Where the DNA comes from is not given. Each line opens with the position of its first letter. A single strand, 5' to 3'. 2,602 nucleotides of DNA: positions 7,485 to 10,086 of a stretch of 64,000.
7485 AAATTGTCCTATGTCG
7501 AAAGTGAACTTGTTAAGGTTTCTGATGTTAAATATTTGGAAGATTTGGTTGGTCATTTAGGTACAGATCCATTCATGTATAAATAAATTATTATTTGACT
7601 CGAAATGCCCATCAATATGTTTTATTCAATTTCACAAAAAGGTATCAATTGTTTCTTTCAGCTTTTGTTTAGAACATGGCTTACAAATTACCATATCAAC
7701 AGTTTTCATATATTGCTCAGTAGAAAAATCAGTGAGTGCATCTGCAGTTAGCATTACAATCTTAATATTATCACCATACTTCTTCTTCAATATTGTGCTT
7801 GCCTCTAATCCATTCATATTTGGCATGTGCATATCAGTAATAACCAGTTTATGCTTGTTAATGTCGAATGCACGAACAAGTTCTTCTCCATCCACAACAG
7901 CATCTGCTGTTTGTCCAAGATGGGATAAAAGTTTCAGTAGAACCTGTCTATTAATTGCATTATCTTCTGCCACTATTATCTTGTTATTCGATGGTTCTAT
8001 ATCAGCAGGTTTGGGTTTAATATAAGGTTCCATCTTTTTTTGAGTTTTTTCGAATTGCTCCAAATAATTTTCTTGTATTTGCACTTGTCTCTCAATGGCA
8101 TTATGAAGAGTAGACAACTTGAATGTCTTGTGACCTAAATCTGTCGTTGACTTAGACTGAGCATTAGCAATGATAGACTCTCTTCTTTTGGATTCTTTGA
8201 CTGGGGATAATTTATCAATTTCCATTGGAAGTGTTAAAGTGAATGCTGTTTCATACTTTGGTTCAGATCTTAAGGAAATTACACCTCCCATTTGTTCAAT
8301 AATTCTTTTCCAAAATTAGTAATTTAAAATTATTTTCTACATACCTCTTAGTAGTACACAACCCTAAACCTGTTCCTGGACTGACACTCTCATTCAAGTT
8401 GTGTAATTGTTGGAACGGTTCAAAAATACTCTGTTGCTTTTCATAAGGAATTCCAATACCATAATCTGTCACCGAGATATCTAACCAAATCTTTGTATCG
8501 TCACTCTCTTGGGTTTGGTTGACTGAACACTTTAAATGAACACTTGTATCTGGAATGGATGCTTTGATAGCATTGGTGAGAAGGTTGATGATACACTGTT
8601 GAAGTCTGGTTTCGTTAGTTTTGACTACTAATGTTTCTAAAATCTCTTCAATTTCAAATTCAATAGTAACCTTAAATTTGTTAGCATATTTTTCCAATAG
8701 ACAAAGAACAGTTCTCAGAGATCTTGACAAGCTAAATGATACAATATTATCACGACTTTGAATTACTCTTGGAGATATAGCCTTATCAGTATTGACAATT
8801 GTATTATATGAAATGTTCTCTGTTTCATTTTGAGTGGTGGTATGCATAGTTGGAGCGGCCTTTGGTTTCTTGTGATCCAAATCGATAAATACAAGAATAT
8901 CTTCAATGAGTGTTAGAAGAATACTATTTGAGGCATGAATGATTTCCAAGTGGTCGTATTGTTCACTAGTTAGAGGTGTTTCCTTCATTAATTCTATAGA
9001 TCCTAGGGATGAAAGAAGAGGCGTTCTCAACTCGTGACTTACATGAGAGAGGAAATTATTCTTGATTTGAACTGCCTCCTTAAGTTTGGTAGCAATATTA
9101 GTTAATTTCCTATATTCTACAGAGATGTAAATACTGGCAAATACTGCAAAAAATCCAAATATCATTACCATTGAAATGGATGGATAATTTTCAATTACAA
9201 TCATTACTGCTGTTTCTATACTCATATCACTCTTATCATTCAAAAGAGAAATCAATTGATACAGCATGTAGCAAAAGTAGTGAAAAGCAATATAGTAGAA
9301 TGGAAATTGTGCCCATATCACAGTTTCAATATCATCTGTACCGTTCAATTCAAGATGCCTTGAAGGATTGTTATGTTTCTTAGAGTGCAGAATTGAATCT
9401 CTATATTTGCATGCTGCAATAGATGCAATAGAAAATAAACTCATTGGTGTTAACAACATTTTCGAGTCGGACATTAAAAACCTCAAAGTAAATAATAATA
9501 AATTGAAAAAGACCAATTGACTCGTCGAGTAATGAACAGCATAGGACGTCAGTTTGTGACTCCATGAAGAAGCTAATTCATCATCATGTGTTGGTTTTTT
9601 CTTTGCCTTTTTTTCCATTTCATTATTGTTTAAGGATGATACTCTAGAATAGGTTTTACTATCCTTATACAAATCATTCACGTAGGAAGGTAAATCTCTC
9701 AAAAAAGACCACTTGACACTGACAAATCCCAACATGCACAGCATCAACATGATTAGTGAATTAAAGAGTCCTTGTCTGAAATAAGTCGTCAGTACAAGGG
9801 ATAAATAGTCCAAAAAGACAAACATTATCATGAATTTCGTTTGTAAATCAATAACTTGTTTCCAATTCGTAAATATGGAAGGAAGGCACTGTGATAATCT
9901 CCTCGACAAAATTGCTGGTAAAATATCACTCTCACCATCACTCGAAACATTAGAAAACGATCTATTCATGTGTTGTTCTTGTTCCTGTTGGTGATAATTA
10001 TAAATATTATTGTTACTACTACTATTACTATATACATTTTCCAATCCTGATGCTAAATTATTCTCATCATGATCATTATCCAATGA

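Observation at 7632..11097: Eukaryotic hybrid histidine kinase with a 6-TM sensor and fused receiver, split by a 40-nt intron within the ATP lid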

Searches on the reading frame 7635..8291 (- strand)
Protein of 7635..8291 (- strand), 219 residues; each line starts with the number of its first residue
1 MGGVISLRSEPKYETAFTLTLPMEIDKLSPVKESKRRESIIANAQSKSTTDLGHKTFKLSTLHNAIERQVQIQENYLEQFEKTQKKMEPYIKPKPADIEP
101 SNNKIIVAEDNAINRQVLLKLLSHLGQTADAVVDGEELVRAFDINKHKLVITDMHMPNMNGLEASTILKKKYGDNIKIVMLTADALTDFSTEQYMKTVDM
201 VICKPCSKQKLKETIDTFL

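Call 11: list_cluster_members(proteins=[window:7635-8291:-, window:7635-8225:-, window:7635-8033:-, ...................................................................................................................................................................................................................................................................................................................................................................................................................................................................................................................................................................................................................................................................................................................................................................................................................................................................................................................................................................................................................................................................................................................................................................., P0001])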
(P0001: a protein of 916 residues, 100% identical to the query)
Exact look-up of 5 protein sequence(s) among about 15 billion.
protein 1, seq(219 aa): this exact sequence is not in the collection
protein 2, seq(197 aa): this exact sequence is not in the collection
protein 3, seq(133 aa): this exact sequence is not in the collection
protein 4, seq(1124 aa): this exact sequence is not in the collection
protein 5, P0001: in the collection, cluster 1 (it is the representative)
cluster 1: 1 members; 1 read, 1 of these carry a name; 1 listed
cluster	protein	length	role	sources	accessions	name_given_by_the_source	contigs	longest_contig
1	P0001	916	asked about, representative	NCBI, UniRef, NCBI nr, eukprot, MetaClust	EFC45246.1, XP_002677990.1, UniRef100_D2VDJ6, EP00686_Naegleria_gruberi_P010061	multi-sensor signal transduction histidine kinase [Naegleria gruberi] | histidine kinase n=1 Tax=Naegleria gruberi TaxID=5762 RepID=D2VDJ6_NAEGR | XP_002677990.1 multi-sensor signal transduction histidine kinase [Naegleria gruberi ...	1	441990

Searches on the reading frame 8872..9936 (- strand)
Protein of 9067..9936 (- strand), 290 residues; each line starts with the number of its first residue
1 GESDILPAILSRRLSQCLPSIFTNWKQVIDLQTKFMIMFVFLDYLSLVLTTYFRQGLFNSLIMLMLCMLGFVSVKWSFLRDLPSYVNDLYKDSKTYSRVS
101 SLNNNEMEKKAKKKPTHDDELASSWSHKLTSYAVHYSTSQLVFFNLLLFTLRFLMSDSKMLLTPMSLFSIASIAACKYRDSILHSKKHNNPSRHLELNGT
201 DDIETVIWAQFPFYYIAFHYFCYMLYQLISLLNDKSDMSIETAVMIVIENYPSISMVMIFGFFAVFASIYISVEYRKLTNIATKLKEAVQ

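Call 17: search_protein_families(library=pfam, proteins=[window:9067-9936:-], max_evalue=10)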
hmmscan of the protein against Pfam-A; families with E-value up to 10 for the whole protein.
seq(290 aa): 0 families

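Call 23: search_protein_representatives(protein=window:9067-9936:-)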
Query: 290 residues. Proteins with E-value up to 0.001 (for the whole library): 5; up to 1e-10: 2; up to 1e-30: 2. The best 5 are listed.
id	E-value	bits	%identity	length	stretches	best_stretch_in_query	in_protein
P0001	4.6e-185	630.0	100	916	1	1-290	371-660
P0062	2.8e-70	253.7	50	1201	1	10-289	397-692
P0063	1.5e-06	44.7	35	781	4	244-289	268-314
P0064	1.5e-05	41.5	33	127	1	189-289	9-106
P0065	6.0e-04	36.2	25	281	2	198-289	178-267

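Call 25: list_cluster_members(proteins=[P0062, P0063, P0064, P0065])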
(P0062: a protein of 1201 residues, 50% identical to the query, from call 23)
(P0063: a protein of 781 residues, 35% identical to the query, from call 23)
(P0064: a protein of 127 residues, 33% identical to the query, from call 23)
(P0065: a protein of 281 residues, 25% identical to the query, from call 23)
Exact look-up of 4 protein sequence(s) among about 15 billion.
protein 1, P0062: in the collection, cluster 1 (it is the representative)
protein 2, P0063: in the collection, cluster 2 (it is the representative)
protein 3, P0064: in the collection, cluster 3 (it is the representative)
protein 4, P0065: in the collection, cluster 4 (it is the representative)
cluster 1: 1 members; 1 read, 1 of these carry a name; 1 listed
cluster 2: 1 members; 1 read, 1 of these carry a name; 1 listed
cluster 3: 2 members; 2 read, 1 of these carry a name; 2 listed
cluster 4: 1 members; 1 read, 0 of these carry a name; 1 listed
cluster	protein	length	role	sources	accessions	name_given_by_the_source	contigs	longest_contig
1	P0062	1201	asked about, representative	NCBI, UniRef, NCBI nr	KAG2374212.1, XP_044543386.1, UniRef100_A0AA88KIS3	hypothetical protein C9374_011049 [Naegleria lovaniensis] | histidine kinase n=1 Tax=Naegleria lovaniensis TaxID=51637 RepID=A0AA88KIS3_NAELO | uncharacterized protein C9374_011049 [Naegleria lovaniensis]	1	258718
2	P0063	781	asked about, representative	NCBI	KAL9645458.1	hypothetical protein ABK040_002655 [Willaertia magna]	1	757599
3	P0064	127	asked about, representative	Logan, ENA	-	-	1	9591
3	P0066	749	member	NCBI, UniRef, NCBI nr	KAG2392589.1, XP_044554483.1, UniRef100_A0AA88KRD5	hypothetical protein C9374_011314 [Naegleria lovaniensis] | histidine kinase n=1 Tax=Naegleria lovaniensis TaxID=51637 RepID=A0AA88KRD5_NAELO | uncharacterized protein C9374_011314 [Naegleria lovaniensis]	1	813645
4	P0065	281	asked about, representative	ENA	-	-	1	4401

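Call 26: find_encoding_contigs(protein=P0062, flank=6000, max_places=2)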
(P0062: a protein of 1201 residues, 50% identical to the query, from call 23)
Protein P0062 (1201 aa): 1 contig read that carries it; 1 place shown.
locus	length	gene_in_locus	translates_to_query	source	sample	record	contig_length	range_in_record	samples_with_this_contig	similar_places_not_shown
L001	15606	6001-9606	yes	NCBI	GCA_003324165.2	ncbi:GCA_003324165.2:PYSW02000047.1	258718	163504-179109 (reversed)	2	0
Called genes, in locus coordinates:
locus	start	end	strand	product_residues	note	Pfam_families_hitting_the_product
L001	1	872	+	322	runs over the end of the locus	-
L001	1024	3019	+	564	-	PF00169:PH, PF27087:LRR_TMOD-LMOD, PF00560:LRR_1 (faint), PF12799:LRR_4 (faint), PF13516:LRR_6 (faint), PF27087:LRR_TMOD-LMOD (weak)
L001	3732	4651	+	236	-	PF00025:Arf, PF00009:GTP_EFTU (faint), PF00071:Ras, PF01926:MMR_HSR1 (faint), PF04670:Gtr1_RagA (faint), PF08477:Roc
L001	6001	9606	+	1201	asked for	PF00512:HisKA, PF02518:HATPase_c, PF00072:Response_reg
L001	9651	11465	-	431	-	PF00415:RCC1 (faint), PF13540:RCC1_2 (faint), PF25390:WD40_RLD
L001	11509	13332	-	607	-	PF13475:DUF4116 (faint)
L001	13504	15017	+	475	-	PF00651:BTB, PF00622:SPRY (weak)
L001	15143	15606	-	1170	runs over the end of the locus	PF26300:PEPCK_PPi_lobe_2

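Call 30: find_homologous_proteins(query=A2, max_evalue=0.01)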
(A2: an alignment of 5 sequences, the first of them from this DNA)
Query A2 (5 sequences) (284 aa, profile of the alignment): 2 proteins with E <= 0.01 among 4877 candidates.
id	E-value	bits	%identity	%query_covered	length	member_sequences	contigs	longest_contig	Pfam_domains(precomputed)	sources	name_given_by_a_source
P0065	1.4e-84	301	21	95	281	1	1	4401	-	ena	-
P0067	4.7e-39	152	20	94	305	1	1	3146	-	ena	-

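Call 41: predict_structure(alignment_id=A3)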
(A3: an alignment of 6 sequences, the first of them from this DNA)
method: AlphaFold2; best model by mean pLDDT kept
length: 346 residues; sequences in the alignment: 6
mean_pLDDT: 70.8   pTM: 0.55
mean pLDDT of the five models: 70.8, 67.3, 64.6, 61.7, 58.8
residues with pLDDT >= 90: 22; 70-90: 202; 50-70: 44; < 50: 78
segments of 3 or more residues with pLDDT < 50: 1-10, 72-126, 179-189
pLDDT, mean of each block of 10 residues (from residue 1): 42 62 77 85 87 87 70 45 37 39 36 41 52 85 85 79 70 56 45 69 89 90 72 86 88 81 72 74 78 84 89 89 90 85 57
secondary structure, 60 per line:
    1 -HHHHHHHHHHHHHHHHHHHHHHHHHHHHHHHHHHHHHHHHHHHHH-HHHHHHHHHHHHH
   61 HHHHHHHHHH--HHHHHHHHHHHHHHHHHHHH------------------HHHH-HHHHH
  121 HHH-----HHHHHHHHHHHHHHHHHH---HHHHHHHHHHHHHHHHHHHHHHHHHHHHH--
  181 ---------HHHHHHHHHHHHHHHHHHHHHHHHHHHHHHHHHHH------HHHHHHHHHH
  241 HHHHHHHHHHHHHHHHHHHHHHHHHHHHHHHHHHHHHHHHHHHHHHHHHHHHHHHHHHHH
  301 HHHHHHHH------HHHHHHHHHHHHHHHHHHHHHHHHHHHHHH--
elements in order: H2-46 H48-70 H73-92 H111-114 H116-123 H129-146 H150-178 H190-224 H231-308 H315-344

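Call 52: search_solved_structures(query=A2, max_evalue=1)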
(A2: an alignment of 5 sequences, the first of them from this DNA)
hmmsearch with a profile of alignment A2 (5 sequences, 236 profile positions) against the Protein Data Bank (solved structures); distinct sequences matched with E-value up to 1: 0.

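Call 55: search_protein_families(library=pfam, proteins=[P0062, P0063, P0066, P0065, P0067], max_evalue=0.01)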
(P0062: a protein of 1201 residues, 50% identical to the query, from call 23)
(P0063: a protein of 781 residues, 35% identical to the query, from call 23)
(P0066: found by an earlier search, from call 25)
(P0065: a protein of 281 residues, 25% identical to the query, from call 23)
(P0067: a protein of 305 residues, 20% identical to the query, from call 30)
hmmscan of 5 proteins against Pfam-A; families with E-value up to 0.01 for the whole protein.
P0062 (1201 aa): 3 families
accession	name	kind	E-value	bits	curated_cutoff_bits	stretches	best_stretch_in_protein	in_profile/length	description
PF02518.31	HATPase_c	-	1.1e-23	84.2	26.4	1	836-966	2-110/111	Histidine kinase-, DNA gyrase B-, and HSP90-like ATPase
PF00072.30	Response_reg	-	6.5e-18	65.4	30.2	1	1085-1196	1-110/111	Response regulator receiver domain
PF00512.31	HisKA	-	4.6e-12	46.2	26.9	1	695-753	2-60/66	His Kinase A (phospho-acceptor) domain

P0063 (781 aa): 3 families
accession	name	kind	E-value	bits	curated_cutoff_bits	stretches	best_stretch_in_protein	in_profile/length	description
PF02518.31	HATPase_c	-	1.4e-20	74.2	26.4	1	450-589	3-109/111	Histidine kinase-, DNA gyrase B-, and HSP90-like ATPase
PF00512.31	HisKA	-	5.3e-17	62.1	26.9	1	316-381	1-66/66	His Kinase A (phospho-acceptor) domain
PF00072.30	Response_reg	-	2.3e-16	60.4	30.2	1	668-751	1-83/111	Response regulator receiver domain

P0066 (749 aa): 4 families
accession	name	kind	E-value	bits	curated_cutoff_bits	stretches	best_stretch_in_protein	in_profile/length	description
PF02518.31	HATPase_c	-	7e-21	75.2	26.4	1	450-576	2-110/111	Histidine kinase-, DNA gyrase B-, and HSP90-like ATPase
PF00072.30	Response_reg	-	1.8e-20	73.6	30.2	1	633-740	1-110/111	Response regulator receiver domain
PF00512.31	HisKA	-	6.4e-13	49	26.9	1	325-389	1-65/66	His Kinase A (phospho-acceptor) domain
PF14501.12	HATPase_c_5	-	0.0063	16.8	22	0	539-575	68-101/102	GHKL domain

P0065 (281 aa): 0 families

P0067 (305 aa): 0 families

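Call 56: find_encoding_contigs(protein=P0065, flank=5000, max_places=2)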
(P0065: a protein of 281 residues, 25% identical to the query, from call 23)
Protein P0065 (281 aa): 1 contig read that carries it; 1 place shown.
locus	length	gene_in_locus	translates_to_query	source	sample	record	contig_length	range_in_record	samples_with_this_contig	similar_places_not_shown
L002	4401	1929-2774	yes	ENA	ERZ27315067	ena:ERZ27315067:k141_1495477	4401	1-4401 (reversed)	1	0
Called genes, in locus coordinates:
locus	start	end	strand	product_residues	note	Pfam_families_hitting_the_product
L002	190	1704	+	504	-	-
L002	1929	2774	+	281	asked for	-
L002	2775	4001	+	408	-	PF00512:HisKA, PF02518:HATPase_c, PF00072:Response_reg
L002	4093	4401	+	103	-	?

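Call 62: find_encoding_contigs(protein=P0063, flank=3000, max_places=1)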
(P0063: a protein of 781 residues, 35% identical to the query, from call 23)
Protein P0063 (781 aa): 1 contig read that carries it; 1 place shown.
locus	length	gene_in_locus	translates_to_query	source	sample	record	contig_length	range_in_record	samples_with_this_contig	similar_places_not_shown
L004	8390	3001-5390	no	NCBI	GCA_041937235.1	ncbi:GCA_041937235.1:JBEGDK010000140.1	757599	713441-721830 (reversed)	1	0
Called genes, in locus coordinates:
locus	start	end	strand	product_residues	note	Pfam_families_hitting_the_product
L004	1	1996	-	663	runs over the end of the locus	PF00172:Zn_clus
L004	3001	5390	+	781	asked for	PF00512:HisKA, PF02518:HATPase_c, PF00072:Response_reg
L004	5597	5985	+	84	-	-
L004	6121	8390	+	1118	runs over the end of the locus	PF24173:TPR_TTI1_N, PF21547:TTI1, PF24181:TPR_TTI1_C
